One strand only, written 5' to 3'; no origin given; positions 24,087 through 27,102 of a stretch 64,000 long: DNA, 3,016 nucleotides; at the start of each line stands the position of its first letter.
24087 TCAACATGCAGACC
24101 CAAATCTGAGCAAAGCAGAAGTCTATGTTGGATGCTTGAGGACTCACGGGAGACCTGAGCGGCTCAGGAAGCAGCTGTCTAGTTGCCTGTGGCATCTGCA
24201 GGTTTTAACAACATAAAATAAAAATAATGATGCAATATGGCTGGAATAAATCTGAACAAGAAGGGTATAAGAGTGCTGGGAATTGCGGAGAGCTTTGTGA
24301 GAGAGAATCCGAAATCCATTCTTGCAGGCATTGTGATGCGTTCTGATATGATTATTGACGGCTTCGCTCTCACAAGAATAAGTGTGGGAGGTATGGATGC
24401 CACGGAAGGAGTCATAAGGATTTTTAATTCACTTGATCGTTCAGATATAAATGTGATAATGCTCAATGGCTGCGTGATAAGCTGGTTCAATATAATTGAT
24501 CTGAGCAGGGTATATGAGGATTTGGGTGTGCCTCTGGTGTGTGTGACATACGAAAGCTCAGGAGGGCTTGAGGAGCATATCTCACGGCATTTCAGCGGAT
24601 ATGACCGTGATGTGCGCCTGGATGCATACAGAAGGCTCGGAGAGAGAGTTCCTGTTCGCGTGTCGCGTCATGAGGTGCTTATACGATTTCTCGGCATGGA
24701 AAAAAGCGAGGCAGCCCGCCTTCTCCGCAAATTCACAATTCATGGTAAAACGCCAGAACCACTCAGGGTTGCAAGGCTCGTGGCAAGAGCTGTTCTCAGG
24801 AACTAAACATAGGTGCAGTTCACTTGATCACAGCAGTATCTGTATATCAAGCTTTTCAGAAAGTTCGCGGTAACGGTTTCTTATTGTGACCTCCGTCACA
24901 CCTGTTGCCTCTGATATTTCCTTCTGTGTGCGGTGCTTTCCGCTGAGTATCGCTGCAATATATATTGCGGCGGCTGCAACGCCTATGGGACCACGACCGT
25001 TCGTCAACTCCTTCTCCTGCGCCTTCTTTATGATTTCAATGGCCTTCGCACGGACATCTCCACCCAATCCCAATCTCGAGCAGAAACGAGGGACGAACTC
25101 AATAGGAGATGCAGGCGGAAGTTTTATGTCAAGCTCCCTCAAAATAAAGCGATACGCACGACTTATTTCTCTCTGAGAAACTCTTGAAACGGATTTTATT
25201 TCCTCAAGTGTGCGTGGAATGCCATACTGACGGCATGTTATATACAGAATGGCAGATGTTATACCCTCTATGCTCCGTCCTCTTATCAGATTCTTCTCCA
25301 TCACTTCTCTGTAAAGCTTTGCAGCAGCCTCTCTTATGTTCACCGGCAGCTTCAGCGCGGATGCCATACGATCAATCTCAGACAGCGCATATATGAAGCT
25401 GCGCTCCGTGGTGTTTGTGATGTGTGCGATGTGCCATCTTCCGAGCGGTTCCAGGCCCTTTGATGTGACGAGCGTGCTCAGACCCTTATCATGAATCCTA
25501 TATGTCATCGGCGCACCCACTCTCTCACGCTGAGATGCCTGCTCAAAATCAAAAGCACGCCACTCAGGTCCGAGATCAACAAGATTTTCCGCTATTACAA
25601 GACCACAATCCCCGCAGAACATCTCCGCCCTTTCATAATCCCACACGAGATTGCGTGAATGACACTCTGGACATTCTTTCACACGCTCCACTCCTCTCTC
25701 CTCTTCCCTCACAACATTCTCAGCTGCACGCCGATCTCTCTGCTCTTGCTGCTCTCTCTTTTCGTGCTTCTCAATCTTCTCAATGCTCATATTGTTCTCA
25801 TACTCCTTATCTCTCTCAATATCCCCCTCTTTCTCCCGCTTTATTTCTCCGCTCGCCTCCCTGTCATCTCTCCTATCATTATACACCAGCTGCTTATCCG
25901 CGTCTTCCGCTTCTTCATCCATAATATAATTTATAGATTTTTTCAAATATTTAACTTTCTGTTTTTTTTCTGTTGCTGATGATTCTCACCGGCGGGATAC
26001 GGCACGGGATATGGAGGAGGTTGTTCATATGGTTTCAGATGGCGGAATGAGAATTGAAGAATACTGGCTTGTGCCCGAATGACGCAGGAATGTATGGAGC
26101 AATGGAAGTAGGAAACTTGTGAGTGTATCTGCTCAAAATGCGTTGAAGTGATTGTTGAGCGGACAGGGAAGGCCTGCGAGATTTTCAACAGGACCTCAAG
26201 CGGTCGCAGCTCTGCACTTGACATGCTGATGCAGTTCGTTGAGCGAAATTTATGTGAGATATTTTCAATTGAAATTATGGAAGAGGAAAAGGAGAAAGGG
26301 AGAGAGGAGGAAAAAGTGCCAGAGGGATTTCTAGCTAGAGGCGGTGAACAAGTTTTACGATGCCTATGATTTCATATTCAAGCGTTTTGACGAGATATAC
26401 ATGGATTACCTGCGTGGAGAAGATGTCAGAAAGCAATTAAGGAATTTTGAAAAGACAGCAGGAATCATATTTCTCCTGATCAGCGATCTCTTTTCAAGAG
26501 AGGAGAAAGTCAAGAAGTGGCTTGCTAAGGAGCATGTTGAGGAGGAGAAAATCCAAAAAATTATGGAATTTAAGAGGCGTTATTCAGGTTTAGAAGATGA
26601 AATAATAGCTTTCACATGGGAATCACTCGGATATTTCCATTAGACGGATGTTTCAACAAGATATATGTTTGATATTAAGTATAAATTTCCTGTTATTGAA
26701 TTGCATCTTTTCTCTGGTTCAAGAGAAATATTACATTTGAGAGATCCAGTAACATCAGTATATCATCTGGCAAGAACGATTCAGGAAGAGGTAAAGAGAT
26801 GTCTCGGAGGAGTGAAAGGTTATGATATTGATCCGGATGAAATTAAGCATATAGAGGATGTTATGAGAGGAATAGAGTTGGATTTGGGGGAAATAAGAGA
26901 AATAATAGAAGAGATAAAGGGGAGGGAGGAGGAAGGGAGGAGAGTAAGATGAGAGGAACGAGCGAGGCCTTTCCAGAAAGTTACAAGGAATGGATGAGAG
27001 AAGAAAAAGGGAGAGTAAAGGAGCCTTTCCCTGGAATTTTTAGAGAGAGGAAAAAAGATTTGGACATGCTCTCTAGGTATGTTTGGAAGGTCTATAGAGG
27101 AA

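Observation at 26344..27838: Tightly packed four-gene orphan operon of small charged proteins in an AT-richer island (candidate novel system)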

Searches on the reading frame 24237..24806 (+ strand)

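Call 3: search_protein_families(library=pfam, proteins=[window:24237-24806:+], max_evalue=1)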
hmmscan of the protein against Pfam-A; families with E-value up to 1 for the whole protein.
window:24237-24806:+ (189 aa): 1 family
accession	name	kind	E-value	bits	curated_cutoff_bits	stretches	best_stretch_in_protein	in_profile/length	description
PF01949.23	Endo_dU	-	9.9e-61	204.7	32.7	1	9-186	1-181/182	Endonuclease dU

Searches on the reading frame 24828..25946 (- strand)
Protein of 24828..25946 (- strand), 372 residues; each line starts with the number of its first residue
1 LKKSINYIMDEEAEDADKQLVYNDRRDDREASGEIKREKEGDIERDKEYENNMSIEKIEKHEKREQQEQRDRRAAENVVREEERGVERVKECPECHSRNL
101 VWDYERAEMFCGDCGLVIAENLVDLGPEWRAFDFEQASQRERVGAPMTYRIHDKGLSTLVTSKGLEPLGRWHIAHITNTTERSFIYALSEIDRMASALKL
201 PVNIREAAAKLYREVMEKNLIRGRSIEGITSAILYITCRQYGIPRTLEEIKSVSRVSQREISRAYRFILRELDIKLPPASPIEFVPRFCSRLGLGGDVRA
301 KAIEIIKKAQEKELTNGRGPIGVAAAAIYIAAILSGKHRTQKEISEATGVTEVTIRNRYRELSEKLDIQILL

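Call 3: search_protein_families(library=pfam, proteins=[window:24828-25946:-], max_evalue=1)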
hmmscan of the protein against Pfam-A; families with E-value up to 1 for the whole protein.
window:24828-25946:- (372 aa): 16 families
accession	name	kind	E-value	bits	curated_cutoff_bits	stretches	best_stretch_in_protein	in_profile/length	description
PF00382.24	TFIIB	-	2.6e-48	162.4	23.6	2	276-364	3-91/92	Transcription factor TFIIB repeat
PF08271.17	Zn_Ribbon_TF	-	4.7e-19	68.1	29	1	92-132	3-43/43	TFIIB zinc-binding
PF04545.22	Sigma70_r4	-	0.00022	21.1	24.1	1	336-361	18-43/50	Sigma-70, region 4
PF08792.16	A2L_zn_ribbon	-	0.0031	17.6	22.9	1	90-117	4-30/33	A2L zinc ribbon domain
PF08279.18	HTH_11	-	0.016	15.5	25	1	334-366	9-43/55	HTH domain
PF08281.18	Sigma70_r4_2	-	0.03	14.4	25.7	1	339-360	27-48/54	Sigma-70, region 4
PF13412.12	HTH_24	-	0.042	13.9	21.9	0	340-364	19-43/48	Winged helix-turn-helix DNA-binding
PF01667.23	Ribosomal_S27e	-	0.044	13.9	24.5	1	91-120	9-38/55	Ribosomal protein S27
PF14354.12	Lar_restr_allev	-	0.065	13.9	28.6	1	88-116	2-33/58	Restriction alleviation protein Lar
PF13542.12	HTH_Tnp_ISL3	-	0.073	13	27.4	1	337-361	25-49/51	Helix-turn-helix domain of transposase family ISL3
PF21886.1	BRF2-like_C_cyclin_rpt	-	0.082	13.4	27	1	298-348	33-84/138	BRF2-like, C-terminal cyclin repeat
PF25303.1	DUF7879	-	0.084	13.3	26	1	77-115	104-142/146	Family of unknown function (DUF7879)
PF13404.12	HTH_AsnC-type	-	0.084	13.2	27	1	340-362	19-41/42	AsnC-type helix-turn-helix domain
PF18551.6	TackOD1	-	0.093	12.7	32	1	57-103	44-88/188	Thaumarchaeal output domain 1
PF08280.17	HTH_Mga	-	0.094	13.2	23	1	333-364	14-45/59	M protein trans-acting positive regulator (MGA) HTH domain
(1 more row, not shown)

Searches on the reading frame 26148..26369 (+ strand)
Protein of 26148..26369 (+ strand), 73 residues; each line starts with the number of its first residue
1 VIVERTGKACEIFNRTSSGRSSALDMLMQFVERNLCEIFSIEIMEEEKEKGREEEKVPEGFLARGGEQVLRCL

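Call 3: search_protein_families(library=pfam, proteins=[window:26148-26369:+], max_evalue=1)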
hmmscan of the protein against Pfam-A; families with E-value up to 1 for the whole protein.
window:26148-26369:+ (73 aa): 0 families

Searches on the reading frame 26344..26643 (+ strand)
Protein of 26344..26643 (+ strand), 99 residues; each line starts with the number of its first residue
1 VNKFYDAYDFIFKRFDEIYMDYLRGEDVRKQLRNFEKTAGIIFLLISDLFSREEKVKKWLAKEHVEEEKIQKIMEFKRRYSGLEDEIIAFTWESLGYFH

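Call 3: search_protein_families(library=pfam, proteins=[window:26344-26643:+], max_evalue=1)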
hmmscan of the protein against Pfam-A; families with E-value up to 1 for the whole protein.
window:26344-26643:+ (99 aa): 0 families

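Call 5: list_cluster_members(proteins=[window:26344-26643:+, window:26665-26952:+, window:26949-27542:+, window:27548-27838:+, window:28267-29382:+, window:24828-25946:-])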
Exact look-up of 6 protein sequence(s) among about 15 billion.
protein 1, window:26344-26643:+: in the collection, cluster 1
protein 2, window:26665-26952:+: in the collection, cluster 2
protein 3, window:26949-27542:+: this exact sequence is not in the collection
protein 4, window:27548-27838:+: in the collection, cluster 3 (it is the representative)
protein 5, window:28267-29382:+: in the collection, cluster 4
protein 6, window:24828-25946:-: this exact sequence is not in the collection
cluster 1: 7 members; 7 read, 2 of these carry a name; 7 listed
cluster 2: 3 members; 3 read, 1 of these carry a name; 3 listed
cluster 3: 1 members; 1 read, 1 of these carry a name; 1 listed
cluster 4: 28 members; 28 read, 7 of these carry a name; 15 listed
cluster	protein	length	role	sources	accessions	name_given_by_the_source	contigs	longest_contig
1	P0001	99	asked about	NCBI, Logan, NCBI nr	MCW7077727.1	MAG: hypothetical protein OCU22_01140 [Canidatus Methanoxibalbensis ujae] | hypothetical protein [Candidatus Methanoxibalbensis ujae]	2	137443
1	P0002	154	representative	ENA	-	-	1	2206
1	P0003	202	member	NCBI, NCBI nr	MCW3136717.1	MAG: hypothetical protein N2V77_07275 [Canidatus Methanoxibalbensis ujae] | hypothetical protein [Candidatus Methanoxibalbensis ujae]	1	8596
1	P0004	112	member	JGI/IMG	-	-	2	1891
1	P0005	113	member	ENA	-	-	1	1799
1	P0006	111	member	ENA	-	-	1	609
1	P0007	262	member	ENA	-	-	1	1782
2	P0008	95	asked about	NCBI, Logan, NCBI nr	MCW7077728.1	MAG: hypothetical protein OCU22_01145 [Canidatus Methanoxibalbensis ujae] | hypothetical protein [Candidatus Methanoxibalbensis ujae]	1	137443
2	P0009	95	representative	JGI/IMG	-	-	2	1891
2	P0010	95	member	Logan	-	-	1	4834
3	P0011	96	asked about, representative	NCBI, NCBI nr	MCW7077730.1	MAG: hypothetical protein OCU22_01155 [Canidatus Methanoxibalbensis ujae] | hypothetical protein [Candidatus Methanoxibalbensis ujae]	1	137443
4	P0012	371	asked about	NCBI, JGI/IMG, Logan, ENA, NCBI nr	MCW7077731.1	MAG: fructose-1,6-bisphosphate aldolase/phosphatase [Canidatus Methanoxibalbensis ujae] | fructose-1,6-bisphosphate aldolase/phosphatase [Candidatus Methanoxibalbensis ujae]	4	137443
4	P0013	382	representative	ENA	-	-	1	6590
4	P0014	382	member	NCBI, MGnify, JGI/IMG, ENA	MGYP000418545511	FL=1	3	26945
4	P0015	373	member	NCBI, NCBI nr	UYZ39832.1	MAG: fructose-1,6-bisphosphate aldolase/phosphatase [Candidatus Methanospirare jalkutatii]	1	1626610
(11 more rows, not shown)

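Call 8: find_encoding_contigs(protein=P0007, flank=10000)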
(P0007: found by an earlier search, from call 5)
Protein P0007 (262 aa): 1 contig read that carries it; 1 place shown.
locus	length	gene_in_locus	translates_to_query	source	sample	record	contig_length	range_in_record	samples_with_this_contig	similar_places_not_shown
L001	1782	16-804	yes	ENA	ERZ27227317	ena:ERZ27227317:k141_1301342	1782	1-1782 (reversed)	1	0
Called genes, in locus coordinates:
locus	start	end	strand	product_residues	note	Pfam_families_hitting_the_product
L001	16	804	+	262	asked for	-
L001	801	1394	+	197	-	-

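Call 9: find_encoding_contigs(protein=P0003, flank=10000)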
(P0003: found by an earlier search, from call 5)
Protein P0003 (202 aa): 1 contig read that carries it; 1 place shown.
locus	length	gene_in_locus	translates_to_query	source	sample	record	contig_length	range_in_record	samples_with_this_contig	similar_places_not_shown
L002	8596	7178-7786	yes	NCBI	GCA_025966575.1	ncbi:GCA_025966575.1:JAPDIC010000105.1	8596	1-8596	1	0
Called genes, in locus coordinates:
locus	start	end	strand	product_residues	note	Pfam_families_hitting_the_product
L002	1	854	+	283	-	PF00005:ABC_tran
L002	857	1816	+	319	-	PF01008:IF-2B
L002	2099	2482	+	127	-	-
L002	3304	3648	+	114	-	PF04430:DUF498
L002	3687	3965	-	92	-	PF00708:Acylphosphatase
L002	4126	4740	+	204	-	PF00117:GATase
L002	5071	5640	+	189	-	PF01949:Endo_dU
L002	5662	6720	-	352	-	PF08271:Zn_Ribbon_TF, PF00382:TFIIB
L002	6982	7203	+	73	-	-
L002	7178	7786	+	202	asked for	-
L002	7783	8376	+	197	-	-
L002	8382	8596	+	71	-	?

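Call 10: find_encoding_contigs(protein=P0010, flank=10000)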
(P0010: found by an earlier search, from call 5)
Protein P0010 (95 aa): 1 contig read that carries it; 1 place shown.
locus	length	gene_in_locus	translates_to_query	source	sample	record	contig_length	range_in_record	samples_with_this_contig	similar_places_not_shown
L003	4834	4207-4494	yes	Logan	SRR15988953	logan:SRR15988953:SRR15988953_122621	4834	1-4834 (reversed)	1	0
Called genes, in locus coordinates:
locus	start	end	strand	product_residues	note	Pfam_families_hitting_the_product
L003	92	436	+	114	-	PF04430:DUF498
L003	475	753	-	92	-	PF00708:Acylphosphatase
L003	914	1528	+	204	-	PF00117:GATase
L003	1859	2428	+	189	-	PF01949:Endo_dU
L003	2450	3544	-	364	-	PF08271:Zn_Ribbon_TF, PF00382:TFIIB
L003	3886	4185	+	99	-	-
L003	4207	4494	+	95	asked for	-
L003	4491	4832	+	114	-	?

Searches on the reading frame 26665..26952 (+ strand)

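Call 3: search_protein_families(library=pfam, proteins=[window:26665-26952:+], max_evalue=1)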
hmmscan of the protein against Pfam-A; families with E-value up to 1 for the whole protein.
window:26665-26952:+ (95 aa): 1 family
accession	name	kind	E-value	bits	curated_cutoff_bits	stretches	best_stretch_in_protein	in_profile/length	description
PF10437.14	Lip_prot_lig_C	-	0.11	12.9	24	1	56-86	39-69/85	Bacterial lipoate protein ligase C-terminus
